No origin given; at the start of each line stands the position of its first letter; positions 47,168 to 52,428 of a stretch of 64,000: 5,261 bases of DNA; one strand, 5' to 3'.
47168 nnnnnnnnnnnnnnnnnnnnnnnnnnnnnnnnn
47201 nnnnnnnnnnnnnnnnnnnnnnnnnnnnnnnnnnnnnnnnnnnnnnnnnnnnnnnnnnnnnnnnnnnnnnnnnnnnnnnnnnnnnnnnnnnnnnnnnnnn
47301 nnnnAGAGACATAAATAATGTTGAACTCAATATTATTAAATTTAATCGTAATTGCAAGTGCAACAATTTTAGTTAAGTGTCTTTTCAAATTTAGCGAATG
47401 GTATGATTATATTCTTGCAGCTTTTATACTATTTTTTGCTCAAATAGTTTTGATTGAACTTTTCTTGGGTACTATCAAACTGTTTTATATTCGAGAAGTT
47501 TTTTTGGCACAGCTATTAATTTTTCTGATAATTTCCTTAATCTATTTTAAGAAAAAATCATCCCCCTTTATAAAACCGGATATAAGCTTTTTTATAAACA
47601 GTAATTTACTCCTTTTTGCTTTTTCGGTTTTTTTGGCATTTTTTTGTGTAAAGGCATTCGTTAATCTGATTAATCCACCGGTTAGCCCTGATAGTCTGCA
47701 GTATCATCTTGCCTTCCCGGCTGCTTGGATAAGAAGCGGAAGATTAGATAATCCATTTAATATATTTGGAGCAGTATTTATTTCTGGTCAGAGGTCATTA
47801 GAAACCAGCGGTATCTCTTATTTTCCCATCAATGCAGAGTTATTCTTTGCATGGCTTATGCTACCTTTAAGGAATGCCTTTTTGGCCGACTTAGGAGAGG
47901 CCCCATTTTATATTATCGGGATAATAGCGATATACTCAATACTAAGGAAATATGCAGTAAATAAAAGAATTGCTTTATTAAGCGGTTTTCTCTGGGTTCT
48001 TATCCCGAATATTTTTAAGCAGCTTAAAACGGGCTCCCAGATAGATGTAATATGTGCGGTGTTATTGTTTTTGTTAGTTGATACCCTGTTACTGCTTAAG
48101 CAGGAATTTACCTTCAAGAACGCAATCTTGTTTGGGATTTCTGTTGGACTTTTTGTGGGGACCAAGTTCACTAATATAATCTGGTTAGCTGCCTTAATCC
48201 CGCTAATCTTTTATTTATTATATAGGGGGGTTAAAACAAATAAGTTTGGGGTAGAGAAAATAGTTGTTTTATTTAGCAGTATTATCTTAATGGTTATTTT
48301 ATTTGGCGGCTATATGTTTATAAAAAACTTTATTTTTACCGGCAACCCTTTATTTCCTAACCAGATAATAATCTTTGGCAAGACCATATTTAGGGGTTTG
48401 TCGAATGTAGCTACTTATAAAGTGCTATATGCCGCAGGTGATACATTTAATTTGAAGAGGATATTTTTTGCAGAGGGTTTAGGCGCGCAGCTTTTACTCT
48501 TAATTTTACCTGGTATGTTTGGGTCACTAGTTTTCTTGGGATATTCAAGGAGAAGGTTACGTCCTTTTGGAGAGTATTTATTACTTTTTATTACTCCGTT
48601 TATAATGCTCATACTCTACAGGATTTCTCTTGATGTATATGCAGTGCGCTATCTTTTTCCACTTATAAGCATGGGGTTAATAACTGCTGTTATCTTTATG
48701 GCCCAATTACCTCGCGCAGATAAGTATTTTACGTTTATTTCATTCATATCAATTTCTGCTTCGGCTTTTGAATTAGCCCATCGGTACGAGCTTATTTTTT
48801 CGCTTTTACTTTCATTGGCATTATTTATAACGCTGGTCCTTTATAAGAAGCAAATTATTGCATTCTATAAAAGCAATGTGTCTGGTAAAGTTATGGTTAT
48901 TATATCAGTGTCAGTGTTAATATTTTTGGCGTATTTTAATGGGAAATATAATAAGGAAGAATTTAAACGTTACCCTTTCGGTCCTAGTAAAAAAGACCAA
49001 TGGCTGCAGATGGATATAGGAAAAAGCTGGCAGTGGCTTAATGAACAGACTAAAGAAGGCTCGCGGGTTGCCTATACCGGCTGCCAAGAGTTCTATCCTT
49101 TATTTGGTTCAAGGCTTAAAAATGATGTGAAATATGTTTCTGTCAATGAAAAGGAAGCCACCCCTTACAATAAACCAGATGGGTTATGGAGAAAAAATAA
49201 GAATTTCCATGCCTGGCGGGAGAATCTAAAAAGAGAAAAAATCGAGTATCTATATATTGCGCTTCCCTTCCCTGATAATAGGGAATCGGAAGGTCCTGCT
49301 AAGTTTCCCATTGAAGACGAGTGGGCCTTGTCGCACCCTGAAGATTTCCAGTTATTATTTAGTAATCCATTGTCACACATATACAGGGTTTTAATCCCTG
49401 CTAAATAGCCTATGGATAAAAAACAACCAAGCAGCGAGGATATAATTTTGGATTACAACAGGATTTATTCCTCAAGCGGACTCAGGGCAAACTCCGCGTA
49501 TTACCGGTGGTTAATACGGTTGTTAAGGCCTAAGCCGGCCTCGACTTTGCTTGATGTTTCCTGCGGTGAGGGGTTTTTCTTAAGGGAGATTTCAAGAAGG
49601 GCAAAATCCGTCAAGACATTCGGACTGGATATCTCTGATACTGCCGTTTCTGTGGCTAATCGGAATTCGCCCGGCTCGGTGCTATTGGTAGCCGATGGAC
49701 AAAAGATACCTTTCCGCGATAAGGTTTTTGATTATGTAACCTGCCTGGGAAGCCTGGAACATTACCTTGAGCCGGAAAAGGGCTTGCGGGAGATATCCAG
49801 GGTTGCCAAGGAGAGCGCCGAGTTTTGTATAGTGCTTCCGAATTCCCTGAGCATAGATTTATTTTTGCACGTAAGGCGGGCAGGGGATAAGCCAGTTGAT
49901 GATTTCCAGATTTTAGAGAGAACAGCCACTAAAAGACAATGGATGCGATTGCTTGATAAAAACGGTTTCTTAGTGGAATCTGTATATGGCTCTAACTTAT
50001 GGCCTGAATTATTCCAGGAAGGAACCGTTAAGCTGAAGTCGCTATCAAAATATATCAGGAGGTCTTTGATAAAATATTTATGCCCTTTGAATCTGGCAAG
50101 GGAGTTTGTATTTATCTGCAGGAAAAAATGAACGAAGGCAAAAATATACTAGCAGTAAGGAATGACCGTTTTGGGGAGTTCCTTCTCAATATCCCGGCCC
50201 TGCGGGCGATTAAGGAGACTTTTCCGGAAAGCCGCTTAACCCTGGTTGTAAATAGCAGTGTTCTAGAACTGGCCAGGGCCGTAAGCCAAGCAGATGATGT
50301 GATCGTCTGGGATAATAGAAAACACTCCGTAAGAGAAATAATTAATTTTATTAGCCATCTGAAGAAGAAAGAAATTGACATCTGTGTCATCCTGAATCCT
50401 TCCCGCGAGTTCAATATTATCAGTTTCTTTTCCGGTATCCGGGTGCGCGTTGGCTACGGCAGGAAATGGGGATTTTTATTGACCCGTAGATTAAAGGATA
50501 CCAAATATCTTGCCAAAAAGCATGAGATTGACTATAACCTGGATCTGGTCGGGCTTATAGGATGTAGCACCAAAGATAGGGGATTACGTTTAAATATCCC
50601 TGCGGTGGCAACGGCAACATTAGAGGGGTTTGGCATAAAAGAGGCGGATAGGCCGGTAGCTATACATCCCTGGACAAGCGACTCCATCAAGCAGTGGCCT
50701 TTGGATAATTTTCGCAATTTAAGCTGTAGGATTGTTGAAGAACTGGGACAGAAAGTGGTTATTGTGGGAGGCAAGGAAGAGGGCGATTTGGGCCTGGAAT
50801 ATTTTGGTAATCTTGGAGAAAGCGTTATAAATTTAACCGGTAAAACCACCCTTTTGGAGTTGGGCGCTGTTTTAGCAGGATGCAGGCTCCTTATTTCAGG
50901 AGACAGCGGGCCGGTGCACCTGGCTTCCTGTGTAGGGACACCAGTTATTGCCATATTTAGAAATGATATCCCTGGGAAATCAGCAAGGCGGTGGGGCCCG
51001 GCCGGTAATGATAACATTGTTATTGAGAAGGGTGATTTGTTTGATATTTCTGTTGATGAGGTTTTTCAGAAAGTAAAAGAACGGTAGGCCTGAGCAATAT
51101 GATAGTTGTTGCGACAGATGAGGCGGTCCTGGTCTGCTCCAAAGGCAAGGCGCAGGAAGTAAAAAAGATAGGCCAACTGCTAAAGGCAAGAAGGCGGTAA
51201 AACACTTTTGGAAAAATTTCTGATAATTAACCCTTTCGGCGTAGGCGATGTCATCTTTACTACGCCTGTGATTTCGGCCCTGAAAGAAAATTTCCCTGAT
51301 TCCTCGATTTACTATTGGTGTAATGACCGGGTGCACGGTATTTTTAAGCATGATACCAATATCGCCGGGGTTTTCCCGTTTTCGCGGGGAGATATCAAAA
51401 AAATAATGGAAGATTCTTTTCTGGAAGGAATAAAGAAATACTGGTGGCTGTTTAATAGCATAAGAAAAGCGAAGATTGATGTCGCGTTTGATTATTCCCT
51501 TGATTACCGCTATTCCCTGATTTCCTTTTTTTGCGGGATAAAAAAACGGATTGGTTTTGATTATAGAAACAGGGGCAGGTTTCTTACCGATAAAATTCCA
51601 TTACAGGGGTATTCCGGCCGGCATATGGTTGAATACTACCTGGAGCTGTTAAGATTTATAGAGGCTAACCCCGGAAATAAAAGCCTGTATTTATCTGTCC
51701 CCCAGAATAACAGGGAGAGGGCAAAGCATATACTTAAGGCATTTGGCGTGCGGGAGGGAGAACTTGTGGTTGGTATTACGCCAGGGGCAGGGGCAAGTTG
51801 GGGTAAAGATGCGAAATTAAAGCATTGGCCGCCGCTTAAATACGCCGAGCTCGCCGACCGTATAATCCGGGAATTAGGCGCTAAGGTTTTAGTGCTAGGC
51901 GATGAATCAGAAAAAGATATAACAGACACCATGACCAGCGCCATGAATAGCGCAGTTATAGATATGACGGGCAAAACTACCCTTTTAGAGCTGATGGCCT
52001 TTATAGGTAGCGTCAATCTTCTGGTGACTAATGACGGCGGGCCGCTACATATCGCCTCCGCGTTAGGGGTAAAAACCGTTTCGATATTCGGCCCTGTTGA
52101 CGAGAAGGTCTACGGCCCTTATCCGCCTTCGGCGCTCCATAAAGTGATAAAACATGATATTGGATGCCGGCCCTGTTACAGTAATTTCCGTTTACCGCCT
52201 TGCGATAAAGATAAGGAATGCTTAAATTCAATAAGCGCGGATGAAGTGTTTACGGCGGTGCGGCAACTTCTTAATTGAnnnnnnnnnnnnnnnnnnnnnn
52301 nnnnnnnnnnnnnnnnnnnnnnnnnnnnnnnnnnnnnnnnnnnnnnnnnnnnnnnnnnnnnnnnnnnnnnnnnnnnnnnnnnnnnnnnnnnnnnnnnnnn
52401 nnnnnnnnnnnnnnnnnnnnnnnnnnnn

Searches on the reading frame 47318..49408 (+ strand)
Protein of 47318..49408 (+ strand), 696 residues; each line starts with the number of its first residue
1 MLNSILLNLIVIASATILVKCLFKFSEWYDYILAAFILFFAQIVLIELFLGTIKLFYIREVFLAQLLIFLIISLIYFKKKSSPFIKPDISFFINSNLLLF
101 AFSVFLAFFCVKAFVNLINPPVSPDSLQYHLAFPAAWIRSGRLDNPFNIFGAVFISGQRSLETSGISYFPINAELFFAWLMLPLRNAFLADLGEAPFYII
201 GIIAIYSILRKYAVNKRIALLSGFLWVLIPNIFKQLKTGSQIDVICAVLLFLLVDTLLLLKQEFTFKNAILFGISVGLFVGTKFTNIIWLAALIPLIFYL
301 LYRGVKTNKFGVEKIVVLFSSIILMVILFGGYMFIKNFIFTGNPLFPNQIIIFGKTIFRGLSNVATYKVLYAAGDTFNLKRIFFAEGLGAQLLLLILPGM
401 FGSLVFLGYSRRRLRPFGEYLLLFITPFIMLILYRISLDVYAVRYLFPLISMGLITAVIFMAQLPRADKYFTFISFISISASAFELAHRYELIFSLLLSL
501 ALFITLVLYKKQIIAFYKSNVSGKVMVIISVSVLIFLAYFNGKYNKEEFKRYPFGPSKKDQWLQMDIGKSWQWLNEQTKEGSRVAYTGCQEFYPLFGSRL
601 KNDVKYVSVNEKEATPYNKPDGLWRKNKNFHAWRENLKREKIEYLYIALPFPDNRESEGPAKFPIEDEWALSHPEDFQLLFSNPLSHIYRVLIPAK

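Call 5: search_protein_families(library=pfam, proteins=[window:47318-49408:+])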
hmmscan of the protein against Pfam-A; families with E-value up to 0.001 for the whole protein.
window:47318-49408:+ (696 aa): 0 families

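Call 45: search_protein_families(library=pfam, proteins=[window:47318-49408:+], max_evalue=5)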
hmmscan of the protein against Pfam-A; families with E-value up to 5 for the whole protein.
window:47318-49408:+ (696 aa): 0 families

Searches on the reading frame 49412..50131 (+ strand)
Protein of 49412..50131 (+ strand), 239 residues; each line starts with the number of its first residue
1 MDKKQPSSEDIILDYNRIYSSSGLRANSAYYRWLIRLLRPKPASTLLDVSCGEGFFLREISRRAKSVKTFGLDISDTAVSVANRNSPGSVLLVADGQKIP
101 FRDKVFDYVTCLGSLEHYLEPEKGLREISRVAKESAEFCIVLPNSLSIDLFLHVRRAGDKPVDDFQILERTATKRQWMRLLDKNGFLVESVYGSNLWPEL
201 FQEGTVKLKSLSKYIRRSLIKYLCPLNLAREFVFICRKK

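Call 5: search_protein_families(library=pfam, proteins=[window:49412-50131:+])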
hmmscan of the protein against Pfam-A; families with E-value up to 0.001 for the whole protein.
window:49412-50131:+ (239 aa): 7 families
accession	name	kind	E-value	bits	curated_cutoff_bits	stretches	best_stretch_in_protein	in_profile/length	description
PF08241.18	Methyltransf_11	-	5.1e-19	69.2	21.2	1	47-139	1-94/95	Methyltransferase domain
PF13649.12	Methyltransf_25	-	1e-14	55.4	27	1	47-134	2-95/97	Methyltransferase domain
PF13847.12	Methyltransf_31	-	2.6e-14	53.6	27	1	42-185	3-145/145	Methyltransferase domain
PF13489.12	Methyltransf_23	-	5.3e-13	49.5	27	1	30-190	9-163/164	Methyltransferase domain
PF08242.18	Methyltransf_12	-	2.8e-09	38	30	1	47-134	1-94/98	Methyltransferase domain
PF01209.24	Ubie_methyltran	-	2.8e-08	33.8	20.1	1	15-140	20-151/233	ubiE/COQ5 methyltransferase family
PF07021.18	MetW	-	3.9e-07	30.3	21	1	41-164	12-131/193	Methionine biosynthesis protein MetW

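Call 69: search_protein_families(library=ncbifam, proteins=[window:49412-50131:+], max_evalue=1e-10)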
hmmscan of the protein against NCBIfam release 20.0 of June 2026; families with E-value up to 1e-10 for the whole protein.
window:49412-50131:+ (239 aa): 5 families
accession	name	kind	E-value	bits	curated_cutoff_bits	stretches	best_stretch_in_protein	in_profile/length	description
NF045667.1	MTase_DVU1556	equivalog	2.9e-16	59.6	155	1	34-191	14-165/213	DVU_1556 family methyltransferase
TIGR01934.1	MenG_MenH_UbiE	subfamily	8e-13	48.2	158.35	1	29-141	26-142/223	ubiquinone/menaquinone biosynthesis methyltransferase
NF001244.0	PRK00216.1-5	equivalog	2.4e-11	43.4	216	1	27-140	33-153/236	bifunctional demethylmenaquinone methyltransferase/2-methoxy-6-polyprenyl-1,4-benzoquinol methylase UbiE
NF008300.0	PRK11088.1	equivalog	4.5e-11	42.7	303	1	40-112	83-158/272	23S rRNA (guanine(745)-N(1))-methyltransferase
NF001241.0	PRK00216.1-2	equivalog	9.3e-11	41.8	327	0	31-141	40-148/231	demethylmenaquinone methyltransferase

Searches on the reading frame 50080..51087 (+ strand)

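Call 5: search_protein_families(library=pfam, proteins=[window:50080-51087:+])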
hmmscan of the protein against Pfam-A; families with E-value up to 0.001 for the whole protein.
window:50080-51087:+ (335 aa): 1 family
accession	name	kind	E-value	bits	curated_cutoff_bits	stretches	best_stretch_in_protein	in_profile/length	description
PF01075.23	Glyco_transf_9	-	1.5e-23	83.8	22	1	90-301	4-217/247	Glycosyltransferase family 9 (heptosyltransferase)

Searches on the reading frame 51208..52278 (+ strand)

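Call 8: search_protein_families(library=pfam, proteins=[window:51208-52278:+])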
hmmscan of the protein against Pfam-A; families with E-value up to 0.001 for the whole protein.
window:51208-52278:+ (356 aa): 1 family
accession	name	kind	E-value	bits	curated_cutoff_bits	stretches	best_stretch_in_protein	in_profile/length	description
PF01075.23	Glyco_transf_9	-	3.2e-31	109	22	1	81-324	4-237/247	Glycosyltransferase family 9 (heptosyltransferase)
